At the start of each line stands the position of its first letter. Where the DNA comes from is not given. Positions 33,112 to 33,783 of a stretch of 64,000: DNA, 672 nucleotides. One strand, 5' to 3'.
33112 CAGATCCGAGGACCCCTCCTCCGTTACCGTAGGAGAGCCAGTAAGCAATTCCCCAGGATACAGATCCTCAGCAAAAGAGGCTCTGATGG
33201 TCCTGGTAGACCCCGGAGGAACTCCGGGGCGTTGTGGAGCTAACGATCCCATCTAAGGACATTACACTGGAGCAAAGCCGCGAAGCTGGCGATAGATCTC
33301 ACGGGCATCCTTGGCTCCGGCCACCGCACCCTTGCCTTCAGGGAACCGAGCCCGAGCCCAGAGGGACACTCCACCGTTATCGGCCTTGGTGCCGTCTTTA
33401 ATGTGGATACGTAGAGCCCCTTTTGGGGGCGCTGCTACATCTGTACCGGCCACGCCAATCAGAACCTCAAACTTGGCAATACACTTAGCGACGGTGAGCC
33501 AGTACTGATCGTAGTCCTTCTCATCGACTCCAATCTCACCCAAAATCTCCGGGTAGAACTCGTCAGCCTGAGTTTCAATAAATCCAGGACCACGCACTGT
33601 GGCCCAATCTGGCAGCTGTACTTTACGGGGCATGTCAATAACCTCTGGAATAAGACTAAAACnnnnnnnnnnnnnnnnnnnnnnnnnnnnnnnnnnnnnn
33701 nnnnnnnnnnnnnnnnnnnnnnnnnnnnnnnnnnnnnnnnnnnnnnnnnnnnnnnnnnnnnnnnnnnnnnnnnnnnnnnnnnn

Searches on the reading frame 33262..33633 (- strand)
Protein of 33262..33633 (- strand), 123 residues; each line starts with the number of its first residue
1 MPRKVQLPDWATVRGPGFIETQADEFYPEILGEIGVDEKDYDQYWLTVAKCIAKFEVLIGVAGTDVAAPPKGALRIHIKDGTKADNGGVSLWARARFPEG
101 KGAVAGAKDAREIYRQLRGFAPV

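Call 6: search_protein_families(library=pfam, proteins=[window:33262-33633:-], max_evalue=0.01)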
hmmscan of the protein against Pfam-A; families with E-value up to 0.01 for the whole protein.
window:33262-33633:- (123 aa): 0 families

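Call 7: search_protein_families(library=phrogs, proteins=[window:33262-33633:-], max_evalue=0.01)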
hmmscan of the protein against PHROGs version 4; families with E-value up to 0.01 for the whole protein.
window:33262-33633:- (123 aa): 0 families

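Call 50: search_protein_families(library=ncbifam, proteins=[window:33262-33633:-], max_evalue=0.01)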
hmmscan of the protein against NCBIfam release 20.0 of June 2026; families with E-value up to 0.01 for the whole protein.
window:33262-33633:- (123 aa): 0 families

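Call 59: search_solved_structures(query=A4, max_evalue=10, show_alignments=1)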
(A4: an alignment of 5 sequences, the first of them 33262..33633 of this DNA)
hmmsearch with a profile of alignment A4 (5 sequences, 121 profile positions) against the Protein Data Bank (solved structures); distinct sequences matched with E-value up to 10: 4.
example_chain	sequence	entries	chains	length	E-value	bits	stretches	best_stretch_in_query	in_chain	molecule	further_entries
8a3w_Z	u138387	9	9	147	0.57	13.5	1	66-106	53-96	Putative 60S ribosomal protein L28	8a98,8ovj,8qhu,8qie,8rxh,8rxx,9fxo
24yw_T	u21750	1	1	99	0.7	13.2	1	40-88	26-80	Large ribosomal subunit protein uL23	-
6az3_Z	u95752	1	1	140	0.76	13.1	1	66-106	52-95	60S ribosomal protein L28, putative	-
3jcs_Z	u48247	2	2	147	0.79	13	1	66-106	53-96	ribosomal protein L28e | eL28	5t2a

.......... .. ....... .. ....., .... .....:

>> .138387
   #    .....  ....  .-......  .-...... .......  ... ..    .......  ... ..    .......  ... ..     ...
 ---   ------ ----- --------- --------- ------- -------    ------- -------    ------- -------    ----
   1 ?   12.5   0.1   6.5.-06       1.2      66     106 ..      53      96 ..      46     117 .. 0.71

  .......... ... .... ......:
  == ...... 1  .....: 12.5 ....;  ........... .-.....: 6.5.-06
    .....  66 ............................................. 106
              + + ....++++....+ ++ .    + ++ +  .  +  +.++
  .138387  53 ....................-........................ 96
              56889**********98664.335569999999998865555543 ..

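Call 65: search_protein_families(library=pfam, proteins=[window:33262-33633:-], max_evalue=5)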
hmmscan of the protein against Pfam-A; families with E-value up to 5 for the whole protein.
window:33262-33633:- (123 aa): 0 families
